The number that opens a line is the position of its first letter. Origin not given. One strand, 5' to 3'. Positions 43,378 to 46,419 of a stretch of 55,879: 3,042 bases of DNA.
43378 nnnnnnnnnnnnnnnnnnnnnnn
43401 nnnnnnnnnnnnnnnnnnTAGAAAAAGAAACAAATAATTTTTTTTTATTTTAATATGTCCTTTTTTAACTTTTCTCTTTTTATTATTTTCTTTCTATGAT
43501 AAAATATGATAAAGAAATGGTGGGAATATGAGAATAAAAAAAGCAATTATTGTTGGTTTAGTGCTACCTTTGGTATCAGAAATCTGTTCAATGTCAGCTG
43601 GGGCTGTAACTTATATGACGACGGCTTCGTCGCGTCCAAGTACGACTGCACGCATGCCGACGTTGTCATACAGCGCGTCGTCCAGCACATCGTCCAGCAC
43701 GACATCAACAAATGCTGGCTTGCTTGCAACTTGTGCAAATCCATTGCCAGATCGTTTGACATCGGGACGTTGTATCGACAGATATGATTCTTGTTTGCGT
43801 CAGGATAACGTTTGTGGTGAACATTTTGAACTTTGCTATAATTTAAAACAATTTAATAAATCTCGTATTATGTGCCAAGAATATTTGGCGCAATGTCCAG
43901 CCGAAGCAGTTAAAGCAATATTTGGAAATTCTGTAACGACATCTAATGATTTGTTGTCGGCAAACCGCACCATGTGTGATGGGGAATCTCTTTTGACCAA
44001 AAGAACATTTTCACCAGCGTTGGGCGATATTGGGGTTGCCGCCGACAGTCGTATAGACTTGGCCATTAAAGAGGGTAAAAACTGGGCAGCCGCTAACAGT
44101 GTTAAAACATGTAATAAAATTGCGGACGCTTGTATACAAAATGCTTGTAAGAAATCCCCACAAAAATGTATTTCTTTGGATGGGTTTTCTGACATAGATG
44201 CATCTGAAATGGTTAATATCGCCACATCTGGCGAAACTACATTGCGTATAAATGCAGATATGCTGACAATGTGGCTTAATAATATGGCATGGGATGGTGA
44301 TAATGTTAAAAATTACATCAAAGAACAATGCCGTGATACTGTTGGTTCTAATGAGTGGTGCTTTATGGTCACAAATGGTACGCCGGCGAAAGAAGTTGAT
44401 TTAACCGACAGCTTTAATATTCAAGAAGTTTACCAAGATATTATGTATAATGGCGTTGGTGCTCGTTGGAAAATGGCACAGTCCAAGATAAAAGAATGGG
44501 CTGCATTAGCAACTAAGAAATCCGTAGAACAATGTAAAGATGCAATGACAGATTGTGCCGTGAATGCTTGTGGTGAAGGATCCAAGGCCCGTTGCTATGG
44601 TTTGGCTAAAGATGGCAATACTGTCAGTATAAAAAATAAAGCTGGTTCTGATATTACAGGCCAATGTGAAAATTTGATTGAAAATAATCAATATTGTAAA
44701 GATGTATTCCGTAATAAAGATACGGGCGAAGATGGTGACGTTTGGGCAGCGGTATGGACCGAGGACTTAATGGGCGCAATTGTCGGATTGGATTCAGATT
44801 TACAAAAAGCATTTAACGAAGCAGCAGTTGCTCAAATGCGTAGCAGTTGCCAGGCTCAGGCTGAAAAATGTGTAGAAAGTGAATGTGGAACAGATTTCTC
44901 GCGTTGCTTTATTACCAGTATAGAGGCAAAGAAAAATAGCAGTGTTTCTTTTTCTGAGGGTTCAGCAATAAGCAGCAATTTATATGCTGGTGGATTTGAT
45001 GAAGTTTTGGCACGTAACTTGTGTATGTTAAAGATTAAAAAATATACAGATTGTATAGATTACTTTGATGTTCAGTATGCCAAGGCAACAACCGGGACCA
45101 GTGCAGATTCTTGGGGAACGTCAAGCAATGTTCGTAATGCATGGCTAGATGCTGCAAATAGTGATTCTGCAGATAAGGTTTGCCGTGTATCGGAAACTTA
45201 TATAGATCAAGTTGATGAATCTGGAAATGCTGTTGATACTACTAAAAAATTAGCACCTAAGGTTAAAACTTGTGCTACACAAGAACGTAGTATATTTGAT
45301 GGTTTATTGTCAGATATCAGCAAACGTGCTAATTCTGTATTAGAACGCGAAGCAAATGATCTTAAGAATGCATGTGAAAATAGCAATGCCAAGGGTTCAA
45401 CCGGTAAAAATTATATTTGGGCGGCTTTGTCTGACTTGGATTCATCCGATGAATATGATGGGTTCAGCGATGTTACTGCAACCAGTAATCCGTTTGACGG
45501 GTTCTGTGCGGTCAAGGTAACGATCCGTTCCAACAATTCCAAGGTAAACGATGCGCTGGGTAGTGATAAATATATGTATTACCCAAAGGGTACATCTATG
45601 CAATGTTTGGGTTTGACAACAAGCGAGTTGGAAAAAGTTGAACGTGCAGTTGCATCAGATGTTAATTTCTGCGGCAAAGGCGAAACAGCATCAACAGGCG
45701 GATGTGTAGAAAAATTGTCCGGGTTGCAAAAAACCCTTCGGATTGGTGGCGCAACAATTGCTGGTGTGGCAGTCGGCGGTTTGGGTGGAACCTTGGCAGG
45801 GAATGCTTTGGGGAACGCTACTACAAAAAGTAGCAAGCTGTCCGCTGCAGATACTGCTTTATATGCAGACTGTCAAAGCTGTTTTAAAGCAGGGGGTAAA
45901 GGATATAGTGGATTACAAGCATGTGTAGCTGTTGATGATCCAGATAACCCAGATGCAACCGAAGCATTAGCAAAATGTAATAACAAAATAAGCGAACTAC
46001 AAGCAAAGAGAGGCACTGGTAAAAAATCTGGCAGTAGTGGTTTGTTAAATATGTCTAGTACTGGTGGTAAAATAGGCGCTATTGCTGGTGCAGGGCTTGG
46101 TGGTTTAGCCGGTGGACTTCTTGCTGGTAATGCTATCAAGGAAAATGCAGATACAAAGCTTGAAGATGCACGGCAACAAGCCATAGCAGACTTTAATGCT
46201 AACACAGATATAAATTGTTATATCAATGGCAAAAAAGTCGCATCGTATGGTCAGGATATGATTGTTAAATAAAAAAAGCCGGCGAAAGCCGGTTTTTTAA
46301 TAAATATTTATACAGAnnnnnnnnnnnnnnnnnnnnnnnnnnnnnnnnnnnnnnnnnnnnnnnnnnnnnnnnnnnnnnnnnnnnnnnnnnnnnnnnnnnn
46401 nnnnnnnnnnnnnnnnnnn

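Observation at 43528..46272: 914-aa secreted protein with 38 cysteines in repeated C-x6-C-x4-C-x6/7-C modules and twin C-terminal glycine zippers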

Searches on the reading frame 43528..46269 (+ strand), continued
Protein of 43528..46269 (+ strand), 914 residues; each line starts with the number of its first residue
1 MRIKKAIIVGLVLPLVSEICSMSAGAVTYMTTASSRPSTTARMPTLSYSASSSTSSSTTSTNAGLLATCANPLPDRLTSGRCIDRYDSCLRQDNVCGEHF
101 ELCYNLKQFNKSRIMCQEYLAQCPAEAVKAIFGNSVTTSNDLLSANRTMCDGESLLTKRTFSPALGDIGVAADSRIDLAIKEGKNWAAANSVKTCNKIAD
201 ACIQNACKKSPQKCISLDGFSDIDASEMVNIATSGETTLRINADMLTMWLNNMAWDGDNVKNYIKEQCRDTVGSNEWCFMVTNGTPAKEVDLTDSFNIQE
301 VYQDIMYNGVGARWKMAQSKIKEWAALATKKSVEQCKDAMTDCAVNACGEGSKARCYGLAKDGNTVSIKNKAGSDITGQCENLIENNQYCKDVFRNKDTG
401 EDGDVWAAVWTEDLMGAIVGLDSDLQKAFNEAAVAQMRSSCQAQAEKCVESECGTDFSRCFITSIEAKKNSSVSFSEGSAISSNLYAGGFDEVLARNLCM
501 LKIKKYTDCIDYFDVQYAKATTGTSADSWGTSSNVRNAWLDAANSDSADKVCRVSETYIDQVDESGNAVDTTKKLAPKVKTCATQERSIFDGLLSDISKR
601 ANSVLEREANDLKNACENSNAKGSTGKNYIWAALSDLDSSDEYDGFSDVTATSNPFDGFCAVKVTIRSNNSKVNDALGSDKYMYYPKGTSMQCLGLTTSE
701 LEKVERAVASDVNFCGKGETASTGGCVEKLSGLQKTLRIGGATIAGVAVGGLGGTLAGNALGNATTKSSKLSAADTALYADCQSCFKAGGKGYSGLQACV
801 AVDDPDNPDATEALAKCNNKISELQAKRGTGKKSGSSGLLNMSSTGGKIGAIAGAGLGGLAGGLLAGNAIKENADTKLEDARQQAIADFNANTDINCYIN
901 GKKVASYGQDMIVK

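Call 70: find_encoding_contigs(protein=P0108, flank=10000, max_places=2)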
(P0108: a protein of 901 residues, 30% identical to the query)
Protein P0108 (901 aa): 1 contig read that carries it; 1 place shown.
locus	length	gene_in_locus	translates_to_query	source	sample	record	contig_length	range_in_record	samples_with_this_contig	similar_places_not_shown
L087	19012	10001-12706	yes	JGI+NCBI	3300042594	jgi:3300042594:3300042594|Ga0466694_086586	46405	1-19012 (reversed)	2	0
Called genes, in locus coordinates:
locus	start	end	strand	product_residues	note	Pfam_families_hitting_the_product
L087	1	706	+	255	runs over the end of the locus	-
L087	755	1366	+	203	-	-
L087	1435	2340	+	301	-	-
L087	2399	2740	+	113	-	PF02021:UPF0102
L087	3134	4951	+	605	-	PF25225:DUF7843, PF13387:Lnb_N, PF25222:DUF7840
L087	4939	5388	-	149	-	PF00959:Phage_lysozyme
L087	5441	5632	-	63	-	PF25181:Phage_Bbp19 (weak)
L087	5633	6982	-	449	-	PF12236:Head-tail_con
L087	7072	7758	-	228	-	PF07505:DUF5131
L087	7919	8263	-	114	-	-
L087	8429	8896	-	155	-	-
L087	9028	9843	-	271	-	PF22530:Terminase-T7_RNaseH-like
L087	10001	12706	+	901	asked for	-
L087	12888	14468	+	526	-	PF00772:DnaB, PF03796:DnaB_C, PF13481:AAA_25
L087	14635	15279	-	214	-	-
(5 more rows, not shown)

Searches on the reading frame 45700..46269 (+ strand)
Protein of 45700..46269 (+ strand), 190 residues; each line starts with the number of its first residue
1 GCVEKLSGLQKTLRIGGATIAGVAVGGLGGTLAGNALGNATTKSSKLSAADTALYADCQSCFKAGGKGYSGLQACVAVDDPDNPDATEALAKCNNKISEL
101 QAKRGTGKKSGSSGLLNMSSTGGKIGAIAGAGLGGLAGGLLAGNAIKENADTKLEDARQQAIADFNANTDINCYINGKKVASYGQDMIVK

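Call 50: search_protein_families(library=pfam, alignment_id=A3, max_evalue=1)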
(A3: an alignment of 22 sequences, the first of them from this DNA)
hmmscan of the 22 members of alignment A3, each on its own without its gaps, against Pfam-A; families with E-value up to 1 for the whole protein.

A. member 1, seq(190 aa): 4 families
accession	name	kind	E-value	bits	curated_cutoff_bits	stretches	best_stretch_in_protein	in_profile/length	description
PF20721.2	C19orf12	-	0.031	14.5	30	1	96-142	28-76/163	C19orf12-like protein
PF13488.11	Gly-zipper_Omp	-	0.038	14.4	25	1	16-43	14-44/46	Glycine zipper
PF23494.1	bPH_10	-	0.16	11.8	27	0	121-157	53-89/151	YqeB-like bacterial PH domain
PF05433.20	Rick_17kDa_Anti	-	0.28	11.6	24.2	1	122-140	23-41/43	Glycine zipper 2TM domain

B. families by the number of members that match (of 22 scanned): 40 families (the first 25 are shown)
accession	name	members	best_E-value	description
PF05433.20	Rick_17kDa_Anti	4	0.00017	Glycine zipper 2TM domain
PF20721.2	C19orf12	3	0.00013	C19orf12-like protein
PF13488.11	Gly-zipper_Omp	3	0.00017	Glycine zipper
PF13441.11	Gly-zipper_YMGG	3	0.032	YMGG-like Gly-zipper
PF09849.14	DUF2076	2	0.043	Uncharacterized protein conserved in bacteria (DUF2076)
PF14999.11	Shadoo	1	0.00075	Shadow of prion protein, neuroprotective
PF13167.11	GTP-bdg_N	1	0.0067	GTP-binding GTPase N-terminal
PF12123.13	CBD_PlyG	1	0.0067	PlyG Cell wall binding domain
PF02466.24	Tim17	1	0.011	Tim17/Tim22/Tim23/Pmp24 family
PF15927.10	Casc1_N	1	0.019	Cancer susceptibility candidate 1 N-terminus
PF13624.11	SurA_N_3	1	0.026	SurA-like N-terminal domain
PF21725.3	T7SS_signal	1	0.027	Putative T7SS secretion signal domain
PF10157.14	BORCS6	1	0.029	BLOC-1-related complex sub-unit 6 C-terminal helix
PF13837.12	Myb_DNA-bind_4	1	0.03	Myb/SANT-like DNA-binding domain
PF14942.11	Muted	1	0.032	Organelle biogenesis, Muted-like protein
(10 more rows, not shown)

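Call 51: search_solved_structures(query=A3, max_evalue=10)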
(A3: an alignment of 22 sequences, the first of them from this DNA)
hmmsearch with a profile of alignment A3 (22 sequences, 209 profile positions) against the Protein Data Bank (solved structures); distinct sequences matched with E-value up to 10: 60.
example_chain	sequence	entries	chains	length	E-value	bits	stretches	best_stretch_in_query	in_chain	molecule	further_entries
6uur_A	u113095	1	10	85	0.018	18.6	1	6-27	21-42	Major prion protein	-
1g5g_A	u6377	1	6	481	0.019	18.5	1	133-177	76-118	Fusion glycoprotein F0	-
1xu0_A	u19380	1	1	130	0.039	17.5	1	7-30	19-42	prion protein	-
9ivk_A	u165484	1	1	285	0.049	17.1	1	40-180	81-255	HBC599 membrane protein binder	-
5vo5_A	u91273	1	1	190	0.06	16.9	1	9-124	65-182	Coiled-coil and C2 domain-containing protein 1-like,GH13992p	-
2lbg_A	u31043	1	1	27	0.066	16.7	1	6-26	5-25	Major prion protein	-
7umq_J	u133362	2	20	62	0.086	16.3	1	6-26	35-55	Major prion protein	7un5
2kun_A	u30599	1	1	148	0.14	15.6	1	6-30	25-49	Major prion protein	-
1b10_A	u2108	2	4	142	0.15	15.6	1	6-87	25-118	PROTEIN (PRION PROTEIN) | Major prion protein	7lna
4yxl_A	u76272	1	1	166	0.16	15.5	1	6-85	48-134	Major prion protein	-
1dx0_A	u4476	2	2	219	0.17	15.4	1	6-30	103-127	PRION PROTEIN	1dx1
4yx2_A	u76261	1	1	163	0.19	15.3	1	6-30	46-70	Major prion protein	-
6ek7_A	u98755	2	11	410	0.19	15.2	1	53-175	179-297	YaxA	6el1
8dja_A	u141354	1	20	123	0.21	15.1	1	6-27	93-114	Major prion protein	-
7yat_A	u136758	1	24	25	0.23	15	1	11-28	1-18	Major prion protein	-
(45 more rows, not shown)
